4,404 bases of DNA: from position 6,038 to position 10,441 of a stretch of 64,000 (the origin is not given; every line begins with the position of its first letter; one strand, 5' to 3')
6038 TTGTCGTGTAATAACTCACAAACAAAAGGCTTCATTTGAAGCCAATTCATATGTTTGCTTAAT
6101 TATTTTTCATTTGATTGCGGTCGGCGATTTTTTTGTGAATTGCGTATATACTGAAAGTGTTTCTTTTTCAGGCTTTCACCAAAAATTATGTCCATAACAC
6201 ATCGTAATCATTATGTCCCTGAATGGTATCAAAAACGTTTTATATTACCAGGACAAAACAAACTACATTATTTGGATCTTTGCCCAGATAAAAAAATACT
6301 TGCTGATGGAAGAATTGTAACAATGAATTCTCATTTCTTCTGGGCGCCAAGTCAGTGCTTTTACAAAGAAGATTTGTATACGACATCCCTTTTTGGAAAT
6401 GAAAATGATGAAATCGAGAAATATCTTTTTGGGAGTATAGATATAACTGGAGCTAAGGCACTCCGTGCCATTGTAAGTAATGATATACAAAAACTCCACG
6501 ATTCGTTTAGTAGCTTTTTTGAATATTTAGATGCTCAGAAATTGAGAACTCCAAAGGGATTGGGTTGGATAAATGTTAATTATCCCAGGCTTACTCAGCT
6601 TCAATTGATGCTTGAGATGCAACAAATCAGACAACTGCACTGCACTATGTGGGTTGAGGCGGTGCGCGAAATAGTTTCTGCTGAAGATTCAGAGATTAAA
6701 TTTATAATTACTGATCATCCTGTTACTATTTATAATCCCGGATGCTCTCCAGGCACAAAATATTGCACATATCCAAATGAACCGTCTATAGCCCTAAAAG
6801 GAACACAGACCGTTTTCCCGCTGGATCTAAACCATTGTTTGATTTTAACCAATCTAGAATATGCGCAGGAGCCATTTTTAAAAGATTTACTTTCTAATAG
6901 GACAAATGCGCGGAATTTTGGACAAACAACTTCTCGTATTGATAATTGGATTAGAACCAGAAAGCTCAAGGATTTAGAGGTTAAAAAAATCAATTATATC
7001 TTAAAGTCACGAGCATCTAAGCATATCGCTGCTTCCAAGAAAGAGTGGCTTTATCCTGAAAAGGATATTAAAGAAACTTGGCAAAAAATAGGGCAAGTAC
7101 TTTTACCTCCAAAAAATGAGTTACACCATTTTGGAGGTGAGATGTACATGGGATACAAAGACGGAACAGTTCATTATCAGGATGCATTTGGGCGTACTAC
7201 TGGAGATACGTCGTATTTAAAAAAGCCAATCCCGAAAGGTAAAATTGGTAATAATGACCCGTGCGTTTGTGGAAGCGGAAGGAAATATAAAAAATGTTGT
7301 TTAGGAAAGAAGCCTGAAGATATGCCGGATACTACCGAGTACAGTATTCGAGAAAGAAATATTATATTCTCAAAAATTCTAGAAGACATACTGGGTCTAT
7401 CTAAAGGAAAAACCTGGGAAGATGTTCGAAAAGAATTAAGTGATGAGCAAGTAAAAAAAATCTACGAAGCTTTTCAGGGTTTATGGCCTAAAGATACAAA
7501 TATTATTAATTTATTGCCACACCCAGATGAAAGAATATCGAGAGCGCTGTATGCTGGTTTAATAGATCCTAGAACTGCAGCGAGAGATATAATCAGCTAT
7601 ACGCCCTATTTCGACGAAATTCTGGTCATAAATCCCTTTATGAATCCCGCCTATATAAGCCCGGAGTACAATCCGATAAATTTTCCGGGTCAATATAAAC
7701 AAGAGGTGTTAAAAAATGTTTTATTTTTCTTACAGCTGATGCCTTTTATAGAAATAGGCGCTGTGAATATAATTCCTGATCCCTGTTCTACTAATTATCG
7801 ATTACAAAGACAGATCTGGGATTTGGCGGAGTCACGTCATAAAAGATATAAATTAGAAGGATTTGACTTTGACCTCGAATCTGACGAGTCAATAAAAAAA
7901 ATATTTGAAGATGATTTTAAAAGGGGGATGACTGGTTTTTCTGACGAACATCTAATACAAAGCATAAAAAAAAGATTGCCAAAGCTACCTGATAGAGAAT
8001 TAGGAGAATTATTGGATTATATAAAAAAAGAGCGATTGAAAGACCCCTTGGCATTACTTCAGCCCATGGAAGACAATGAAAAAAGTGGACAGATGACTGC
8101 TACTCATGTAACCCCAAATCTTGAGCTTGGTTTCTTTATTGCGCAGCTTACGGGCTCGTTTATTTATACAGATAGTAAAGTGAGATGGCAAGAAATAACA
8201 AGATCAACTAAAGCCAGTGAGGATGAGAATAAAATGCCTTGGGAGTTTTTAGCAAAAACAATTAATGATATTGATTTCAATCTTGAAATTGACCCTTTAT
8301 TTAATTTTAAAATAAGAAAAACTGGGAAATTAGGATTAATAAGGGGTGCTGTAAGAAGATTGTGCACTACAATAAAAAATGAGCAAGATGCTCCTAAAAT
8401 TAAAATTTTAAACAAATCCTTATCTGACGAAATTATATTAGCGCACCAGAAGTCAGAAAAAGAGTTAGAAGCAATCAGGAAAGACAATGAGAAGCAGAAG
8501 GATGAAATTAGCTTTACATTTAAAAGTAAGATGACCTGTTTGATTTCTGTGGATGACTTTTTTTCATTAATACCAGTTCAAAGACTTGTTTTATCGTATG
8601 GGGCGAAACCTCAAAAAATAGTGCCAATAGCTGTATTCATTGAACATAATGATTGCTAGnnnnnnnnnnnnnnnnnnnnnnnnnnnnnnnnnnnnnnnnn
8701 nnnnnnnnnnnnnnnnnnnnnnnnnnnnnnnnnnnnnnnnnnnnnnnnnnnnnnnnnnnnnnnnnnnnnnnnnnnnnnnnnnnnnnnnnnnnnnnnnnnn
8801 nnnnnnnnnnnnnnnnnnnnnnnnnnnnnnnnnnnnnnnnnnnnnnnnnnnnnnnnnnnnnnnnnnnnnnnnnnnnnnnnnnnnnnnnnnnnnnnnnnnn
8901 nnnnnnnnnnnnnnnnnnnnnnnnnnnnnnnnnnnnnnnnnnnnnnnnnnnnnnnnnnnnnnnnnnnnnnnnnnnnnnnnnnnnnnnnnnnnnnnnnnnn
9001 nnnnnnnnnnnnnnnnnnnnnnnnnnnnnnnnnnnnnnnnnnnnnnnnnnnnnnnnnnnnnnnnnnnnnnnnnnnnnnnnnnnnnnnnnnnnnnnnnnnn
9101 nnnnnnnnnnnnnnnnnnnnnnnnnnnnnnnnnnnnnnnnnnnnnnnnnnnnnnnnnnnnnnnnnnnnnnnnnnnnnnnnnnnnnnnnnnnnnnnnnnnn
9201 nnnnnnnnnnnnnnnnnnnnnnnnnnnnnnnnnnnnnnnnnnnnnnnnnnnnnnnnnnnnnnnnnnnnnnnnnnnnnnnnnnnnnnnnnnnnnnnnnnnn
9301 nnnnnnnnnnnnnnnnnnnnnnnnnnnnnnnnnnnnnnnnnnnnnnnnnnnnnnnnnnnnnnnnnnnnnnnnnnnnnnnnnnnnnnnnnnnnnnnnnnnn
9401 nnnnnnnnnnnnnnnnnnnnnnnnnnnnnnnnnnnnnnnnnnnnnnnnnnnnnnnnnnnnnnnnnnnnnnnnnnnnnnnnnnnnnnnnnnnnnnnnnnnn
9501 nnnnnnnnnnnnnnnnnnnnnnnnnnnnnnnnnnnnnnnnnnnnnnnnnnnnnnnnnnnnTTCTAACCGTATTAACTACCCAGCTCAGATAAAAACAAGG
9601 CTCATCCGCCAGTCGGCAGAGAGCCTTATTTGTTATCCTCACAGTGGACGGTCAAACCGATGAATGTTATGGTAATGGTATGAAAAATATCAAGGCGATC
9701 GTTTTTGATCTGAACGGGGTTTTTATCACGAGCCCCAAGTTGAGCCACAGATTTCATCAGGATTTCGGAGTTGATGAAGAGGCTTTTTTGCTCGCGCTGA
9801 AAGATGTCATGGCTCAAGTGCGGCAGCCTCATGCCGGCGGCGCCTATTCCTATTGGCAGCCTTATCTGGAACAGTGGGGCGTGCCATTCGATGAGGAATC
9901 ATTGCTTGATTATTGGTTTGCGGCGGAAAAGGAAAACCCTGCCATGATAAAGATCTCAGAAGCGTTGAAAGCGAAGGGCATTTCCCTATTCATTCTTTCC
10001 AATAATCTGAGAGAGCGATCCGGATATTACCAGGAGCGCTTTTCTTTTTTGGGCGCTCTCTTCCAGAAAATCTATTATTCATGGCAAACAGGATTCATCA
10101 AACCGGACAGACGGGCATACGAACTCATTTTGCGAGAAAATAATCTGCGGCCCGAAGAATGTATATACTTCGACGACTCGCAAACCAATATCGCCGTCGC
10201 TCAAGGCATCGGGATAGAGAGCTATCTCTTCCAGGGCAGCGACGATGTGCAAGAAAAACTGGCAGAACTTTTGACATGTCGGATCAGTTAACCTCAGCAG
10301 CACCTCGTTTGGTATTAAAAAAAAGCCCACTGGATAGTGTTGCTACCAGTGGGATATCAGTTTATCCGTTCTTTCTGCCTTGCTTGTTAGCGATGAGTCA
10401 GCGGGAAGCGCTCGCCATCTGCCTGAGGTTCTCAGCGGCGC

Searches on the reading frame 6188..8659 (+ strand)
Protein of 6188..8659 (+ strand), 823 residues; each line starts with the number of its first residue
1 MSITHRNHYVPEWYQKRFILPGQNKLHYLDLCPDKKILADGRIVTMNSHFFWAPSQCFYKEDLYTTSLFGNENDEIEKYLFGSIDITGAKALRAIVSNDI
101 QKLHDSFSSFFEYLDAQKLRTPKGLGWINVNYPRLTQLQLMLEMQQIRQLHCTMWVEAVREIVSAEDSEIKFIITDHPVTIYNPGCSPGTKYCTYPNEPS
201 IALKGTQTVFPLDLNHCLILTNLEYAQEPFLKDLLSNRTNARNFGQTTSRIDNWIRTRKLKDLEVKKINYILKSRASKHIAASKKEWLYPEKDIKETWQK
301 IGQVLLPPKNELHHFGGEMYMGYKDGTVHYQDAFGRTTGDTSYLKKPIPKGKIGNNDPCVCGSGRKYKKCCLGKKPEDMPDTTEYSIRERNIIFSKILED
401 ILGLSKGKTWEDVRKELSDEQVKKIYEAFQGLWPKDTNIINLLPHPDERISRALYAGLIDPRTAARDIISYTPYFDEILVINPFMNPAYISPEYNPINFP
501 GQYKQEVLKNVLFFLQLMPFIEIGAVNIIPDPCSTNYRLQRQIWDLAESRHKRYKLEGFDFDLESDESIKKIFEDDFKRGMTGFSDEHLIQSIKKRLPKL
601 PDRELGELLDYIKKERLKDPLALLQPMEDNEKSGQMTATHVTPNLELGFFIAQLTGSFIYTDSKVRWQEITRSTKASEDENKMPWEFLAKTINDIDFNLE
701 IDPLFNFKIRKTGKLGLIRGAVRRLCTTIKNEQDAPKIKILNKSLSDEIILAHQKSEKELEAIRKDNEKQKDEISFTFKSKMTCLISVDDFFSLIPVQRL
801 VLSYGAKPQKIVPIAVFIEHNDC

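Call 9: search_protein_families(library=pfam, proteins=[window:6188-8659:+])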
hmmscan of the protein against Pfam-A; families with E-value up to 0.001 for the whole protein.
window:6188-8659:+ (823 aa): 2 families
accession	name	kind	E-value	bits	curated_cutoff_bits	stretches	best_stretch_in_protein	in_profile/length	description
PF14022.11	DUF4238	-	3.3e-13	50.1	27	2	165-285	190-280/281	Protein of unknown function (DUF4238)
PF02810.21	SEC-C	-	7.6e-08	32.5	20.4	1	356-372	2-18/19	SEC-C motif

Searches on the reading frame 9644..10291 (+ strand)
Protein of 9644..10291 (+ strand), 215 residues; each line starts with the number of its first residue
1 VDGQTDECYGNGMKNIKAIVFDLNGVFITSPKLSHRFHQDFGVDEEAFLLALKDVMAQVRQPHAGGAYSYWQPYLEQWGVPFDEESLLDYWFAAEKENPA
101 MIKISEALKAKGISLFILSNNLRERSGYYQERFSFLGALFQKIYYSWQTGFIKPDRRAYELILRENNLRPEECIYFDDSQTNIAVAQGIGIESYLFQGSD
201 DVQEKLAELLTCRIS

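Call 8: search_protein_families(library=pfam, proteins=[window:9644-10291:+])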
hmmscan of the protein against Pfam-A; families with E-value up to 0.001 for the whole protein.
window:9644-10291:+ (215 aa): 2 families
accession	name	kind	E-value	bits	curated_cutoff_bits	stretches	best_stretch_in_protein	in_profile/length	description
PF13419.12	HAD_2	-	1.7e-13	51.6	23.8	1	98-193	81-175/178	Haloacid dehalogenase-like hydrolase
PF00702.32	Hydrolase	-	2.5e-13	51.3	26.4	1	16-190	1-191/191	haloacid dehalogenase-like hydrolase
